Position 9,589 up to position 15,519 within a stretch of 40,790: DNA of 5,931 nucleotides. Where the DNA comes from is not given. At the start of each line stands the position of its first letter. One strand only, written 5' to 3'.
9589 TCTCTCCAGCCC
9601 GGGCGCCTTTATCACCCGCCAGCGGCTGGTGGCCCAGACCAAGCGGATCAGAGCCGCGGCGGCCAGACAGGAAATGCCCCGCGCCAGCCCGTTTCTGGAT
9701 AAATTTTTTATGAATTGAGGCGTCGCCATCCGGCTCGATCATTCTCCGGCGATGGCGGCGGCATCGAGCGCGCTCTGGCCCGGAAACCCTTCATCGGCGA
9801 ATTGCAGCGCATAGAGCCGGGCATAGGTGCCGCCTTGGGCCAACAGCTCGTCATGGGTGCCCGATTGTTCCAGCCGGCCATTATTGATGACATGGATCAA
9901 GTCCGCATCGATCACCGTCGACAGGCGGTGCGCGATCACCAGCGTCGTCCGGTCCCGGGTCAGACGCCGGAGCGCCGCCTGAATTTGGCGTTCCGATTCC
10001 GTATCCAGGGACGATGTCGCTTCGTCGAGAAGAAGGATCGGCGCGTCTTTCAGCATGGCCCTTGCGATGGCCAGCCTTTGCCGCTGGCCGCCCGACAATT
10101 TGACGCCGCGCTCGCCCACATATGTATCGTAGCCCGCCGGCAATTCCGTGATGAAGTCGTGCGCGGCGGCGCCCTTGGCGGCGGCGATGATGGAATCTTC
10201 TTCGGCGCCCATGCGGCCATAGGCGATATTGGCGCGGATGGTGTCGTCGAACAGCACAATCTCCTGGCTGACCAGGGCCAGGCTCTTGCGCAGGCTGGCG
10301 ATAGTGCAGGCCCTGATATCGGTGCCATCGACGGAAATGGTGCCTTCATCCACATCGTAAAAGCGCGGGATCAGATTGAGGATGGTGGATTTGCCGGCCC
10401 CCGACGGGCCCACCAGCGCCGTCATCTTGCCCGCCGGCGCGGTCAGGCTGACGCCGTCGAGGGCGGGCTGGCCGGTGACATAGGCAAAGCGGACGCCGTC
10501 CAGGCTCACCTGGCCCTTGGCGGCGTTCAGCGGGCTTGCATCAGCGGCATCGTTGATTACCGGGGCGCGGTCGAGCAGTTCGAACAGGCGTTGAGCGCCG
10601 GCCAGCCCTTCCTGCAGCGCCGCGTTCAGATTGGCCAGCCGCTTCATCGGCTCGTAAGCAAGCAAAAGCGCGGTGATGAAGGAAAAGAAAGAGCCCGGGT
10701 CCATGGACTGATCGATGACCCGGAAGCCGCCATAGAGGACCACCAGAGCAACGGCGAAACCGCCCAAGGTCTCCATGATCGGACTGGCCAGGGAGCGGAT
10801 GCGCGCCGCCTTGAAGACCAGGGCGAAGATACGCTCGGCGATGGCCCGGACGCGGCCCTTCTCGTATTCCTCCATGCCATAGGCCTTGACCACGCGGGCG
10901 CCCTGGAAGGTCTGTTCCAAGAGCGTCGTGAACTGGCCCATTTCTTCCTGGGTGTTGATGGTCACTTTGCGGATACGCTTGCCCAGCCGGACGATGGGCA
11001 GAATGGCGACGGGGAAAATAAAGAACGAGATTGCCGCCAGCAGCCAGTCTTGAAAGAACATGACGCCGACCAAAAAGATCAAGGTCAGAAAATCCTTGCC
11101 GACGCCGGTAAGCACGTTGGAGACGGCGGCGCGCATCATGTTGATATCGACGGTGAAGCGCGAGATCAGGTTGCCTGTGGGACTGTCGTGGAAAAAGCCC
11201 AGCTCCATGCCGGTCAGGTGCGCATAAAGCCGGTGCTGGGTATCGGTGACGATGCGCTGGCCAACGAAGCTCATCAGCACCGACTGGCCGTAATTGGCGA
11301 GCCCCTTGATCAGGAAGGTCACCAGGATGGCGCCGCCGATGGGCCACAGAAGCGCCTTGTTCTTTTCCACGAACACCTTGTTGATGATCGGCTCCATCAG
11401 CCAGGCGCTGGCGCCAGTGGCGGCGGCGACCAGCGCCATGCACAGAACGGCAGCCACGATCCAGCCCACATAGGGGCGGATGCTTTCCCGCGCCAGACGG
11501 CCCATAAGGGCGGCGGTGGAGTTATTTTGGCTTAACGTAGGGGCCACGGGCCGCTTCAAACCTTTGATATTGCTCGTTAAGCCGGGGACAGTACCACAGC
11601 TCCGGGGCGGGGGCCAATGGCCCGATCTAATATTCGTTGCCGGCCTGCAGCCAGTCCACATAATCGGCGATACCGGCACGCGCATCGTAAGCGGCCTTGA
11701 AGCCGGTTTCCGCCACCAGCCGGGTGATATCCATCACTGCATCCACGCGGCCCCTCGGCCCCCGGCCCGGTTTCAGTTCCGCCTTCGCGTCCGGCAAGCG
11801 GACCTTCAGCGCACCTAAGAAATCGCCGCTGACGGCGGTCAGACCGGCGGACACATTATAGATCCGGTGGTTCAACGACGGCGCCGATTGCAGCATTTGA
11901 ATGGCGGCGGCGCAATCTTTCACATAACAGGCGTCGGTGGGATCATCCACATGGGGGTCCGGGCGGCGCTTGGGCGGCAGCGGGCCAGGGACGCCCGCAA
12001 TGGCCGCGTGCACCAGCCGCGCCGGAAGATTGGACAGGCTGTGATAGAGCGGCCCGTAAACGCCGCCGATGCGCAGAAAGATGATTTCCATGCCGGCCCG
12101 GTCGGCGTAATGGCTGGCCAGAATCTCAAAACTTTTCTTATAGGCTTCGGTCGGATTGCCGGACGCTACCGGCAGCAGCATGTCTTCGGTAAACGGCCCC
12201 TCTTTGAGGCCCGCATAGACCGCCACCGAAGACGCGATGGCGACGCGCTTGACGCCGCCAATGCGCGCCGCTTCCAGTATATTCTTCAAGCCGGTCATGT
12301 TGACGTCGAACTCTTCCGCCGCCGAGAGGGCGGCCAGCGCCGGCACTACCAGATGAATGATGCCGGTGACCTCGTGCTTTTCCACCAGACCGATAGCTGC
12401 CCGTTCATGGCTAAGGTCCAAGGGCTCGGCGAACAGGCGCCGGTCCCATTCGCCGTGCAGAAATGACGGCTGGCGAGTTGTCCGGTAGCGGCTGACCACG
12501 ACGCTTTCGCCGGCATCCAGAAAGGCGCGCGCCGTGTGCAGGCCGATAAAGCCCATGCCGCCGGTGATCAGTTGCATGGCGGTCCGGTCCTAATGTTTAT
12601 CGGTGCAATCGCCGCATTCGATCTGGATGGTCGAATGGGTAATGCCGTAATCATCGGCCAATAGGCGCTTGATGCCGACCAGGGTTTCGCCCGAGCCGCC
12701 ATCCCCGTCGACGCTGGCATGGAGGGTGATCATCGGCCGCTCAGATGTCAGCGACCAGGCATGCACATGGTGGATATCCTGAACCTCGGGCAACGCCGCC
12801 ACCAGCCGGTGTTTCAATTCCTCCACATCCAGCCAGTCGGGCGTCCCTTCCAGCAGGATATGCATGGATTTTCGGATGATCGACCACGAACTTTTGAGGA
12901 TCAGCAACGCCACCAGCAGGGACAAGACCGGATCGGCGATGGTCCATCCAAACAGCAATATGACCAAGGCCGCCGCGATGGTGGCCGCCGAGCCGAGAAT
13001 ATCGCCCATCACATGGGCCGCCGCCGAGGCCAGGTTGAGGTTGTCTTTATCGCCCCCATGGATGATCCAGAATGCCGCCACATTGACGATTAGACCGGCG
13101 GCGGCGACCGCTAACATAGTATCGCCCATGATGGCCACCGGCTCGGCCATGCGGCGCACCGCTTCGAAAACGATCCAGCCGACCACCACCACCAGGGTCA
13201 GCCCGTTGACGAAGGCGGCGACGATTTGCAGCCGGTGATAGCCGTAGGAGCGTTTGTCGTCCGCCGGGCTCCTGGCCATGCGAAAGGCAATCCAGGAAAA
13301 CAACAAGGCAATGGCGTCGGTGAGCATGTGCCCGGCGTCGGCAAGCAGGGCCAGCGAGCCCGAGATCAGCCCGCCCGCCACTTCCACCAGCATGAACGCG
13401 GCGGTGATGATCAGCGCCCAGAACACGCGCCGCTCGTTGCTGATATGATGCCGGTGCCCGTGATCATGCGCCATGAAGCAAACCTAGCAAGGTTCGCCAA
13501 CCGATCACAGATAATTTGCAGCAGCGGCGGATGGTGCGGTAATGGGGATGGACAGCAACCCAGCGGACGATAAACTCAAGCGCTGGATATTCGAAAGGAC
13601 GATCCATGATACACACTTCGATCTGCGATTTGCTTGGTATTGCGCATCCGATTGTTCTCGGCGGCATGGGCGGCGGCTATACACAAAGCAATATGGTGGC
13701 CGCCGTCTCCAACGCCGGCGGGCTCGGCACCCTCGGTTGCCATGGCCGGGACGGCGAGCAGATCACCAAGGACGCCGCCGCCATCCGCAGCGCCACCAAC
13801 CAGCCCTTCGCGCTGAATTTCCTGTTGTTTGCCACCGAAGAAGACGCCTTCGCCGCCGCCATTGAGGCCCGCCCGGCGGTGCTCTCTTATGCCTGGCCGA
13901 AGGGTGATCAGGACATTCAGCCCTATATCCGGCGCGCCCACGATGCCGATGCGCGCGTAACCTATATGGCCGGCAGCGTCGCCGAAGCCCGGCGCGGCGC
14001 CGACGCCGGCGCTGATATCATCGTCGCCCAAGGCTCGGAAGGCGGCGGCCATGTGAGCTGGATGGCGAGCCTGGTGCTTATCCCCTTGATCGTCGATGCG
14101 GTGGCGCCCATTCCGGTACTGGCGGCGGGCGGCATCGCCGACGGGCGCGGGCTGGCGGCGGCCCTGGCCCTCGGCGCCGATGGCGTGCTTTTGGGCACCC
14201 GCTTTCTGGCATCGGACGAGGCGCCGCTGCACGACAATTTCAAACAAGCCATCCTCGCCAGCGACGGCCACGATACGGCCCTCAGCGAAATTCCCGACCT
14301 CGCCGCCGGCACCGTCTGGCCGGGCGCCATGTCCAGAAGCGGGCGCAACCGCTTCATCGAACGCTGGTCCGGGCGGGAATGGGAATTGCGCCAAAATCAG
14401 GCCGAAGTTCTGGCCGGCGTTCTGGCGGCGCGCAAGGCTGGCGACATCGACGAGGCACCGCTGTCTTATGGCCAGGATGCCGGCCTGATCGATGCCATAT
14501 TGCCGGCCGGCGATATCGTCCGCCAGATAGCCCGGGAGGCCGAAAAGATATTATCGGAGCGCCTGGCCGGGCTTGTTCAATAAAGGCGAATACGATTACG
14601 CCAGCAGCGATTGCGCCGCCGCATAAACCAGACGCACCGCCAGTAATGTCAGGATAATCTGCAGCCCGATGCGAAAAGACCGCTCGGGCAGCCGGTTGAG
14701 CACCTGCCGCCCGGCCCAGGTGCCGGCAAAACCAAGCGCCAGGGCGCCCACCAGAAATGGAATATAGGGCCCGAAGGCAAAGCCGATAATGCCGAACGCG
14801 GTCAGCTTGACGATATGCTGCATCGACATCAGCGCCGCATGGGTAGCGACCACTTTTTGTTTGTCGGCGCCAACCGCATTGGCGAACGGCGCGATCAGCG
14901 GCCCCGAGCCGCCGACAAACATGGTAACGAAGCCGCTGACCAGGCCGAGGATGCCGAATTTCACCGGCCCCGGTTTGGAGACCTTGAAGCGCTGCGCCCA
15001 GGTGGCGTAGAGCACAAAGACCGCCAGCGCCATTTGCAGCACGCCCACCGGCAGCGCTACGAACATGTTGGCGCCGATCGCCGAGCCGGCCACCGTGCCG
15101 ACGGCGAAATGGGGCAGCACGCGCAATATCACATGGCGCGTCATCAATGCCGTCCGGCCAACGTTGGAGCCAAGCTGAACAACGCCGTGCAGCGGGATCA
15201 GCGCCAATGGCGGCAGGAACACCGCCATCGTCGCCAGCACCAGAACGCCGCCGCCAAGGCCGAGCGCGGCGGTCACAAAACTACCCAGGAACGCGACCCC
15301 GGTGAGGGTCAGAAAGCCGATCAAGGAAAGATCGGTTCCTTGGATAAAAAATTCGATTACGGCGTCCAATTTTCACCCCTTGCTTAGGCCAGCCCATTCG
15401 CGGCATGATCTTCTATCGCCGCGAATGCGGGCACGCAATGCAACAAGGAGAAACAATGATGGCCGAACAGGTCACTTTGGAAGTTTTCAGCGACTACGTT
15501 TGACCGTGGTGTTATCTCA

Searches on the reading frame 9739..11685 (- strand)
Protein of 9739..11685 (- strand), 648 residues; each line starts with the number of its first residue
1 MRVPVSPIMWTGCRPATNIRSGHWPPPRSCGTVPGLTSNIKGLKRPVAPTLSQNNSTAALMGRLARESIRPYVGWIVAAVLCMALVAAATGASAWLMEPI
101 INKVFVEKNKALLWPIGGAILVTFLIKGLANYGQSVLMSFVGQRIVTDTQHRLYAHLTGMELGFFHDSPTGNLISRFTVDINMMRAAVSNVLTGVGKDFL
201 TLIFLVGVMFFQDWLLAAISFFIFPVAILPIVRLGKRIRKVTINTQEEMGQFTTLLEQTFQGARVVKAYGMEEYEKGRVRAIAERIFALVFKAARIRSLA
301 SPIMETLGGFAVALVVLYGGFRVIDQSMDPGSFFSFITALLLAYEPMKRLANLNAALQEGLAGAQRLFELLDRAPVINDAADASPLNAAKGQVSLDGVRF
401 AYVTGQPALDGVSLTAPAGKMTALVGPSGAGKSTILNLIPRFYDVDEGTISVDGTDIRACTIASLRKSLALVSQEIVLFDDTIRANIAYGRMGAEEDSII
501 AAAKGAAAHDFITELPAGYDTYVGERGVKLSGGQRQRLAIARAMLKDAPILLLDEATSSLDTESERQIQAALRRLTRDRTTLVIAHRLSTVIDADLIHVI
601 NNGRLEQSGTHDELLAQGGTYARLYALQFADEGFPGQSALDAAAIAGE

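Call 39: search_protein_families(library=pfam, proteins=[window:9739-11685:-], max_evalue=0.00001)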
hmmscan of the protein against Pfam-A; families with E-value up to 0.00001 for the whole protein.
window:9739-11685:- (648 aa): 3 families
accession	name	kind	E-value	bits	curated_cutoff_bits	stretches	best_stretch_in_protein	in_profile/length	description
PF00664.28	ABC_membrane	-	8.1e-46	157.3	28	1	78-341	3-268/274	ABC transporter transmembrane region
PF00005.33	ABC_tran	-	4.6e-33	115.2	25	1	409-558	1-137/137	ABC transporter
PF02463.25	SMC_N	-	4.3e-09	36.6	40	1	474-597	135-208/220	RecF/RecN/SMC N terminal domain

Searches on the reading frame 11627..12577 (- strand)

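Call 40: search_protein_families(library=pfam, proteins=[window:11627-12577:-], max_evalue=0.00001)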
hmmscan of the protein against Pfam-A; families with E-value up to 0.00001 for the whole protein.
window:11627-12577:- (316 aa): 3 families
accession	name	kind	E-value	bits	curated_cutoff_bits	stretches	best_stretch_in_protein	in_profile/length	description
PF01370.27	Epimerase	-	4.6e-26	92.1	20.9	1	3-242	2-239/240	NAD dependent epimerase/dehydratase family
PF16363.11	GDP_Man_Dehyd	-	4e-17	63.1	27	1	3-231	1-239/332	GDP-mannose 4,6 dehydratase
PF01073.25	3Beta_HSD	-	4e-07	29.8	22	1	3-184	1-192/280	3-beta hydroxysteroid dehydrogenase/isomerase family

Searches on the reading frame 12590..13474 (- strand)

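Call 40: search_protein_families(library=pfam, proteins=[window:12590-13474:-], max_evalue=0.00001)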
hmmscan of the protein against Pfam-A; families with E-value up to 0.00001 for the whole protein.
window:12590-13474:- (294 aa): 2 families
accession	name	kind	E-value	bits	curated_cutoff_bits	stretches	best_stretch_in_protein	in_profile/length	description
PF01545.26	Cation_efflux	-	5.1e-44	150.9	26.6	1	18-208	2-198/198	Cation efflux family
PF16916.11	ZT_dimer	-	2.9e-09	37.2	26.7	1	215-286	4-76/78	Dimerisation domain of Zinc Transporter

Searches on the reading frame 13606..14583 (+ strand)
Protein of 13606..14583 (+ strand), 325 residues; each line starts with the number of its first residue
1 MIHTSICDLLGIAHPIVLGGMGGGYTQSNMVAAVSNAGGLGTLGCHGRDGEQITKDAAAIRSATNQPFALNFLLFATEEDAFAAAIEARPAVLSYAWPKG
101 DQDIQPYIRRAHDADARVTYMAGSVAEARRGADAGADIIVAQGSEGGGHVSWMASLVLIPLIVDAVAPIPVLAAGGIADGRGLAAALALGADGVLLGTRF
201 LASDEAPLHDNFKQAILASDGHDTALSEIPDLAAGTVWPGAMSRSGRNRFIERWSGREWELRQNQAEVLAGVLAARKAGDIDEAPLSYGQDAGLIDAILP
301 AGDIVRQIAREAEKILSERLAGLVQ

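Call 40: search_protein_families(library=pfam, proteins=[window:13606-14583:+], max_evalue=0.00001)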
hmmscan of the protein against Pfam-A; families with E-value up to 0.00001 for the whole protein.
window:13606-14583:+ (325 aa): 3 families
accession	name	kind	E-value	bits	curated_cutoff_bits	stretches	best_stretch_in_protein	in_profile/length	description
PF03060.21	NMO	-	2e-50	172.5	28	2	105-310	126-330/331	Nitronate monooxygenase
PF01070.24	FMN_dh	-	3.2e-08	33.5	24.9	1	125-202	229-307/350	FMN-dependent dehydrogenase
PF00478.31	IMPDH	-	1.6e-06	27.9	25.6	0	167-209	206-248/345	IMP dehydrogenase / GMP reductase domain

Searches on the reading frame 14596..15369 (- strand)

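Call 40: search_protein_families(library=pfam, proteins=[window:14596-15369:-], max_evalue=0.00001)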
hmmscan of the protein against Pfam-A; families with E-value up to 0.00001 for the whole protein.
window:14596-15369:- (257 aa): 1 family
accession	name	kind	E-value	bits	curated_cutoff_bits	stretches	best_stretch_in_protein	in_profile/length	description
PF01925.25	TauE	-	9.2e-23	81.6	32.6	1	23-247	2-237/237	Sulfite exporter TauE/SafE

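Call 47: search_protein_families(library=ncbifam, proteins=[window:14596-15369:-], max_evalue=0.001)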
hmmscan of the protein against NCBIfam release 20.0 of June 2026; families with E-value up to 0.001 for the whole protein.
window:14596-15369:- (257 aa): 0 families
